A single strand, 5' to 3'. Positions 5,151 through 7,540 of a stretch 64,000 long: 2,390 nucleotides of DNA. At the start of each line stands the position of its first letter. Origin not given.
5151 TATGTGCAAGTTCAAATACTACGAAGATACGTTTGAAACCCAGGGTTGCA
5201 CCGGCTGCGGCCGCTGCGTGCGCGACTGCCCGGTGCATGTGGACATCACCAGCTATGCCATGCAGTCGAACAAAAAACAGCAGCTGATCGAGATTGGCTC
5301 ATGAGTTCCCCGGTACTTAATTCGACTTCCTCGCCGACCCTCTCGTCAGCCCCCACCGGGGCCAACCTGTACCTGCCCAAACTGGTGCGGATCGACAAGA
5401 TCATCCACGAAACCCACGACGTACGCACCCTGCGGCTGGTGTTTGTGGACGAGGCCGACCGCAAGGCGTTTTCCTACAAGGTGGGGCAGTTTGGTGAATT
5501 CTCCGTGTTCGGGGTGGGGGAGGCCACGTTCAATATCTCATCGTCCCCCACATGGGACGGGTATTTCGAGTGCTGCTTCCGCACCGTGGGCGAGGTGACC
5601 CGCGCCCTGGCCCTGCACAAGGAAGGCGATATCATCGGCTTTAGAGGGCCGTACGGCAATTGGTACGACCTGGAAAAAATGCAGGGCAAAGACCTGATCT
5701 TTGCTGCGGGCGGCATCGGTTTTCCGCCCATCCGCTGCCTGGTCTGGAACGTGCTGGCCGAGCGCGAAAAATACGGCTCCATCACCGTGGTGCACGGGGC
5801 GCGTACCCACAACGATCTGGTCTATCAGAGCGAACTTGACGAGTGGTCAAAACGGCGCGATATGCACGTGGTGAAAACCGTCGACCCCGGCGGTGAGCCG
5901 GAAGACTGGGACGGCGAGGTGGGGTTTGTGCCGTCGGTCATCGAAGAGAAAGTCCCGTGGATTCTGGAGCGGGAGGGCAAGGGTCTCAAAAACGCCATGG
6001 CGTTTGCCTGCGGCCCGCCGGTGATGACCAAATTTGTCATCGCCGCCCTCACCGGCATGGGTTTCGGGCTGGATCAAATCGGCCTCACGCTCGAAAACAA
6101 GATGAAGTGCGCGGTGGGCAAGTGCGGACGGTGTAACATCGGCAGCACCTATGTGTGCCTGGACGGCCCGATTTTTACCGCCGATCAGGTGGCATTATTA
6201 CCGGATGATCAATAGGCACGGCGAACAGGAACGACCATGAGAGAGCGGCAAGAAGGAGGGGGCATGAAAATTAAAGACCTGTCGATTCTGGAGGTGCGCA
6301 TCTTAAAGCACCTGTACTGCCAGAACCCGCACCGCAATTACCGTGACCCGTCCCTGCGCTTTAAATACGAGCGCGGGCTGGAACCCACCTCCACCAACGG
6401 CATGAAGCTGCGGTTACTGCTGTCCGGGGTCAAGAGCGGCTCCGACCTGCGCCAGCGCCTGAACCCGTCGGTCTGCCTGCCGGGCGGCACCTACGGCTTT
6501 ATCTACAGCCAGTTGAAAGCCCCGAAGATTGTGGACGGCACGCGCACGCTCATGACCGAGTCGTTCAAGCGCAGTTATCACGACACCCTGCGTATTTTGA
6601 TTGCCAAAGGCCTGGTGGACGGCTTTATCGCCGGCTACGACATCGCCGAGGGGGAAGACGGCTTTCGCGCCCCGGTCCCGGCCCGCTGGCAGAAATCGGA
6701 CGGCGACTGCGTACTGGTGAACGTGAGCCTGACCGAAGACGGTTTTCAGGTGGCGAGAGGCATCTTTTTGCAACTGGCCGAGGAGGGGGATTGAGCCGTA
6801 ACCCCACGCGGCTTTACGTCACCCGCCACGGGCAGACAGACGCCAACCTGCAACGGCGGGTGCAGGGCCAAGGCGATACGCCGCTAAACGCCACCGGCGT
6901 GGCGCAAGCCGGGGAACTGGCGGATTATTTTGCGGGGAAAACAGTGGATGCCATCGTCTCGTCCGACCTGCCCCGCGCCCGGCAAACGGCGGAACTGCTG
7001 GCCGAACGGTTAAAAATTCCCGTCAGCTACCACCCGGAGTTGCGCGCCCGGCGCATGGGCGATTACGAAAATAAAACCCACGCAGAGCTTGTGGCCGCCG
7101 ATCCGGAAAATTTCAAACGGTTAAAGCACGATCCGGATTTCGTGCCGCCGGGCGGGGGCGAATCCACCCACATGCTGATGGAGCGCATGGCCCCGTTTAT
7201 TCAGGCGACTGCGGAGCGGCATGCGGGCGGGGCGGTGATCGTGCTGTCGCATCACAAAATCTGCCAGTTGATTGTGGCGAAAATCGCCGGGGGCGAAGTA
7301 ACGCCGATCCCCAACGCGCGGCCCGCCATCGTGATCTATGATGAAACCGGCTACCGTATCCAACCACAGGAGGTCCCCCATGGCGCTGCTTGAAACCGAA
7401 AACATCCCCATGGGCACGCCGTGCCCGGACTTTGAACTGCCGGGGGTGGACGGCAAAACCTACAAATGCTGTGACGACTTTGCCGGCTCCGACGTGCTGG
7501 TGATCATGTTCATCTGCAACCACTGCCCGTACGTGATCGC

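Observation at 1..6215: Sdh/Frd-type flavoprotein + sucCD + translationally coupled Fe-S / AsrA-like / AsrB-like trio: candidate soluble NAD(P)H-linked fumarate/succinate oxidoreductase module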

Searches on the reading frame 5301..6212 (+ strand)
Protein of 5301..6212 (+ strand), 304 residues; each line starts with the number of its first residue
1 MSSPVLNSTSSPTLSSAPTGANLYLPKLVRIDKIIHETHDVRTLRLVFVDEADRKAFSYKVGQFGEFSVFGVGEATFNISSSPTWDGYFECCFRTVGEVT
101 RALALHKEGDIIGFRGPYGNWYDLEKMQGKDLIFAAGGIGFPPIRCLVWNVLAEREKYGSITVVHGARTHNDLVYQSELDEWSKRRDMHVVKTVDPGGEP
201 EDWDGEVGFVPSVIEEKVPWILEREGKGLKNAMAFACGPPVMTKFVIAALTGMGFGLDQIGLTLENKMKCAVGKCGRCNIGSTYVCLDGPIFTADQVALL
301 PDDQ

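Call 3: search_protein_families(library=pfam, proteins=[window:5301-6212:+], max_evalue=0.01)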
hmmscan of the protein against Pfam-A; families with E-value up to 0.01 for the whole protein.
window:5301-6212:+ (304 aa): 3 families
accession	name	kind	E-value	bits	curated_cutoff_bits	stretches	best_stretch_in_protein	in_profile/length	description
PF00175.26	NAD_binding_1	-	1.2e-16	61.7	22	1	136-246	3-107/109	Oxidoreductase NAD-binding domain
PF10418.14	DHODB_Fe-S_bind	-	4e-09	36.5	23.9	1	265-297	1-40/41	Iron-sulfur cluster binding domain of dihydroorotate dehydrogenase B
PF00970.30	FAD_binding_6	-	0.0026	18.5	21.1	1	31-121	4-97/99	Oxidoreductase FAD-binding domain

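Call 4: search_protein_families(library=ncbifam, proteins=[window:5301-6212:+], max_evalue=0.01)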
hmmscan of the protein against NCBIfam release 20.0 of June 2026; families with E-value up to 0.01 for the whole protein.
window:5301-6212:+ (304 aa): 24 families
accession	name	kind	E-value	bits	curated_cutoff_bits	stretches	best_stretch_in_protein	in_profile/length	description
NF006220.0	PRK08345.1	subfamily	2.4e-66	224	395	1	22-293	6-283/294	cytochrome-c3 hydrogenase subunit gamma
NF040830.1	sulfhyd_ShyC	equivalog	1e-50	172.6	600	1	29-294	9-278/288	NAD(P)-dependent hydrogenase/sulfhydrogenase 2 subunit gamma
NF040835.1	sulfhyd_HydG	equivalog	2.4e-50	171.4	650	1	22-295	13-282/292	NADPH-dependent hydrogenase/sulfhydrogenase 1 subunit gamma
TIGR02911.1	sulfite_red_B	equivalog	5.1e-50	170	288.6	1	22-293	1-252/261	anaerobic sulfite reductase subunit AsrB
NF000796.0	PRK00054.1-1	equivalog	2.6e-37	128.4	224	1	26-297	3-235/254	dihydroorotate dehydrogenase electron transfer subunit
NF000799.0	PRK00054.1-4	equivalog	4.4e-19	68.5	314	1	91-299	69-258/258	dihydroorotate dehydrogenase electron transfer subunit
NF009414.0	PRK12778.1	equivalog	1.6e-18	66.4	1103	1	51-298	20-249/752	bifunctional dihydroorotate dehydrogenase B NAD binding subunit/NADPH-dependent glutamate synthase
NF058606.1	GlBtMonoRdsGbcB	equivalog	5e-17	61.8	500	1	28-259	15-241/362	glycine betaine monooxygenase reductase subunit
NF004862.0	PRK06222.1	subfamily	9.1e-17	61.4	220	1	51-297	20-248/281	sulfide/dihydroorotate dehydrogenase-like FAD/NAD-binding protein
NF000798.0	PRK00054.1-3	equivalog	1.8e-16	60.6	219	1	86-298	59-243/244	dihydroorotate dehydrogenase electron transfer subunit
TIGR01941.1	nqrF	equivalog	8.6e-16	57.8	295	1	106-259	249-397/405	NADH:ubiquinone reductase (Na(+)-transporting) subunit F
NF009415.0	PRK12779.1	equivalog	2.7e-13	48.8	1519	1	52-282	670-895/944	putative bifunctional glutamate synthase subunit beta/2-polyprenylphenol hydroxylase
NF000797.0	PRK00054.1-2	equivalog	9.7e-12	44.7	270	1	92-298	78-266/267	dihydroorotate dehydrogenase electron transfer subunit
NF045803.1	MethMoxFADbindMmoC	equivalog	1.2e-11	44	500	1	41-260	121-335/343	aromatic/alkene monooxygenase hydroxylase FAD-binding subunit MmoC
NF040810.1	BenC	equivalog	4.5e-11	42.5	430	1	48-251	123-316/333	benzoate 1,2-dioxygenase electron transfer component BenC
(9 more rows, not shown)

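Call 45: search_solved_structures(query=window:5301-6212:+, max_evalue=1e-8)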
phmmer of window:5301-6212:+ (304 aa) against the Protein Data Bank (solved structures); distinct sequences matched with E-value up to 1e-8: 14.
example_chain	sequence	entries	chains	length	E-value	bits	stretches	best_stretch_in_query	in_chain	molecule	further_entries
9nez_C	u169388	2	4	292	4.2e-49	170.5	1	24-298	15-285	Sulfhydrogenase 1 subunit gamma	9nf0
4ylf_A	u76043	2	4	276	1.8e-13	53.5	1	61-297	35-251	Dihydroorotate dehydrogenase B (NAD(+)), electron transfer subunit homolog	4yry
7qty_A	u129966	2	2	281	1.4e-12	50.5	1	107-256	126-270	Na(+)-translocating NADH-quinone reductase subunit F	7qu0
8ad3_A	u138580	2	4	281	5.5e-12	48.6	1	105-258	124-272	Na(+)-translocating NADH-quinone reductase subunit F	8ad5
4u9u_A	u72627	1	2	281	5.8e-12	48.5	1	105-258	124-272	Na(+)-translocating NADH-quinone reductase subunit F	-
8ad4_A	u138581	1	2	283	5.9e-12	48.5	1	105-258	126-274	Na(+)-translocating NADH-quinone reductase subunit F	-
4uaj_A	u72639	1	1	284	5.9e-12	48.5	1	105-258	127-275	Na(+)-translocating NADH-quinone reductase subunit F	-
8a1t_F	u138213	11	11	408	1.2e-11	47.4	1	105-258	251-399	Na(+)-translocating NADH-quinone reductase subunit F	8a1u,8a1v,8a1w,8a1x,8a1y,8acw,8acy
7xk3_F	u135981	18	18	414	1.3e-11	47.4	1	105-258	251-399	Na(+)-translocating NADH-quinone reductase subunit F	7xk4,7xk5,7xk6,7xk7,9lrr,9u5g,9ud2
7qu3_A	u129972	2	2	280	1.3e-11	47.3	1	106-260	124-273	Na(+)-translocating NADH-quinone reductase subunit F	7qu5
7rom_A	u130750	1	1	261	2.5e-10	43.1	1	87-256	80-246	NADH-cytochrome b5 reductase 1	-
2eix_A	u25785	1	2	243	6.4e-10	41.8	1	80-258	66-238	NADH-cytochrome b5 reductase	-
1cnf_A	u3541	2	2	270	1.2e-09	40.9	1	128-248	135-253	NITRATE REDUCTASE | NADH-DEPENDENT NITRATE REDUCTASE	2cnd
2r6h_A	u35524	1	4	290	1.9e-09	40.2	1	107-255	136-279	NADH:ubiquinone oxidoreductase, Na translocating, F subunit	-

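Call 79: search_solved_structures(query=window:5301-6212:+, max_evalue=1e-30, show_alignments=1)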
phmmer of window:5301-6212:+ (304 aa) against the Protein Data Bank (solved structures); distinct sequences matched with E-value up to 1e-30: 1.
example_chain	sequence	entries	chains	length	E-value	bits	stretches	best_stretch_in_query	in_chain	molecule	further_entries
9nez_C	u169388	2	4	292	4.2e-49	170.5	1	24-298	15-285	Sulfhydrogenase 1 subunit gamma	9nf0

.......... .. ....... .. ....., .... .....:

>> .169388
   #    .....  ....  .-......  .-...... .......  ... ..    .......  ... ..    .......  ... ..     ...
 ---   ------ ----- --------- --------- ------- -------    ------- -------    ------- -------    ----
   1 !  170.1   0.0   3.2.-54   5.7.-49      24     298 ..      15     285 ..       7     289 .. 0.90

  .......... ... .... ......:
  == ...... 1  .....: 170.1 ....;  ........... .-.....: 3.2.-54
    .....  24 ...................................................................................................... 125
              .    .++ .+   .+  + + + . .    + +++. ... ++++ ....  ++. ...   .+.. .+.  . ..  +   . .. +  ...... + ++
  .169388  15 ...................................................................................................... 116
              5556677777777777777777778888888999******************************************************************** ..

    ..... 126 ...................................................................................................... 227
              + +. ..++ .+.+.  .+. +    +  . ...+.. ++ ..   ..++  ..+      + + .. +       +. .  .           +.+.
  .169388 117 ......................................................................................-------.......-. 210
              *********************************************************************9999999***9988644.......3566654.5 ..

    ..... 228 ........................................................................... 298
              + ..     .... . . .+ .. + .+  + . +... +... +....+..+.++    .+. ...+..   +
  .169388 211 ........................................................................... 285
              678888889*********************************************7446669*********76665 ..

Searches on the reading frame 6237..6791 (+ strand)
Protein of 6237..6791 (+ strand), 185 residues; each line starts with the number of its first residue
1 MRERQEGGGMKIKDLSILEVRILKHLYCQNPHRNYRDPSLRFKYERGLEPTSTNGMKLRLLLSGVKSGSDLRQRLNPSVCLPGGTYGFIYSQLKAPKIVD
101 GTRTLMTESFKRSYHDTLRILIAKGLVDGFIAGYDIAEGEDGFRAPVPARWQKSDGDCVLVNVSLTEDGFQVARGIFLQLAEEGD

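Call 3: search_protein_families(library=pfam, proteins=[window:6237-6791:+], max_evalue=0.01)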
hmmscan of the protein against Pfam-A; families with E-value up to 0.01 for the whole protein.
window:6237-6791:+ (185 aa): 0 families

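Call 4: search_protein_families(library=ncbifam, proteins=[window:6237-6791:+], max_evalue=0.01)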
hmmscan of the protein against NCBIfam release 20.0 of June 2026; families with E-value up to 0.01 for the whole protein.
window:6237-6791:+ (185 aa): 0 families

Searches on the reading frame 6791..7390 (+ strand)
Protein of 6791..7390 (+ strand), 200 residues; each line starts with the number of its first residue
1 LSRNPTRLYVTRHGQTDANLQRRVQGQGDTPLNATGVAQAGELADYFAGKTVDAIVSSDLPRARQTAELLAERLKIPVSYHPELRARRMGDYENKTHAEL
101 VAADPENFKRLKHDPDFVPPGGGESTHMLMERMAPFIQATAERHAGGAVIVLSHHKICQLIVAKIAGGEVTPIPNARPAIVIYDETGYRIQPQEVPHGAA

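Call 3: search_protein_families(library=pfam, proteins=[window:6791-7390:+], max_evalue=0.01)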
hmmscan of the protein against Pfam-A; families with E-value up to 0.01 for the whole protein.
window:6791-7390:+ (200 aa): 1 family
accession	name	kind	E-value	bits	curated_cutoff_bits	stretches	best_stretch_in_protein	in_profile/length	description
PF00300.27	His_Phos_1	-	1.7e-48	165.3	21.7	1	8-174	1-172/194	Histidine phosphatase superfamily (branch 1)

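Call 4: search_protein_families(library=ncbifam, proteins=[window:6791-7390:+], max_evalue=0.01)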
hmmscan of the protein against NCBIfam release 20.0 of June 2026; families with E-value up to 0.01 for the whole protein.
window:6791-7390:+ (200 aa): 18 families
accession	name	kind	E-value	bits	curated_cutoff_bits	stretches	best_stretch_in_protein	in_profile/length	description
NF005567.0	PRK07238.1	equivalog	1.8e-32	113.1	326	1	4-157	176-329/378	bifunctional RNase H/acid phosphatase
TIGR03162.1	ribazole_cobC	equivalog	4.8e-32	110.8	162.9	1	8-170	1-160/176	alpha-ribazole phosphatase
NF011580.0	PRK15004.1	equivalog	1.2e-28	100.5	250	1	7-165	2-160/203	adenosylcobalamin/alpha-ribazole phosphatase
NF002901.0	PRK03482.1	equivalog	1.8e-22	80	261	1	8-167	4-163/215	2,3-diphosphoglycerate-dependent phosphoglycerate mutase GpmB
NF009994.0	PRK13463.1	equivalog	2.8e-21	76.3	277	1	6-171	3-168/203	phosphoserine phosphatase 1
NF045917.1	PhserinePhPspA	equivalog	2.3e-19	69.9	350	1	7-155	3-151/211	phosphoserine phosphatase PspA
TIGR03848.1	MSMEG_4193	subfamily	1.7e-15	57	203.85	1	10-167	4-165/204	MSMEG_4193 family putative phosphomutase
NF038349.1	dPGM_arch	equivalog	1.7e-13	50.9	225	1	11-165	4-148/194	2,3-diphosphoglycerate-dependent phosphoglycerate mutase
NF002339.0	PRK01295.1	equivalog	1.2e-08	34.7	316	1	8-154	5-158/206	2,3-bisphosphoglycerate-dependent phosphoglycerate mutase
NF009993.0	PRK13462.1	equivalog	2.5e-08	33.8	226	1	3-164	3-157/203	acid phosphatase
NF002217.0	PRK01112.1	equivalog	1.2e-07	31.4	320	1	7-94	3-93/228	2,3-bisphosphoglycerate-dependent phosphoglycerate mutase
NF010718.0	PRK14120.1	equivalog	1.8e-05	24.2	366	1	6-113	5-118/249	phosphoglyceromutase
TIGR00249.1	sixA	equivalog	5.9e-05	23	74.5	1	7-75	2-68/154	phosphohistidine phosphatase SixA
TIGR01258.1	pgm_1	subfamily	7.5e-05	22.2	81.7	1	7-101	2-101/245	2,3-bisphosphoglycerate-dependent phosphoglycerate mutase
NF010714.0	PRK14116.1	equivalog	0.00013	21.5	401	0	7-88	3-89/229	2,3-diphosphoglycerate-dependent phosphoglycerate mutase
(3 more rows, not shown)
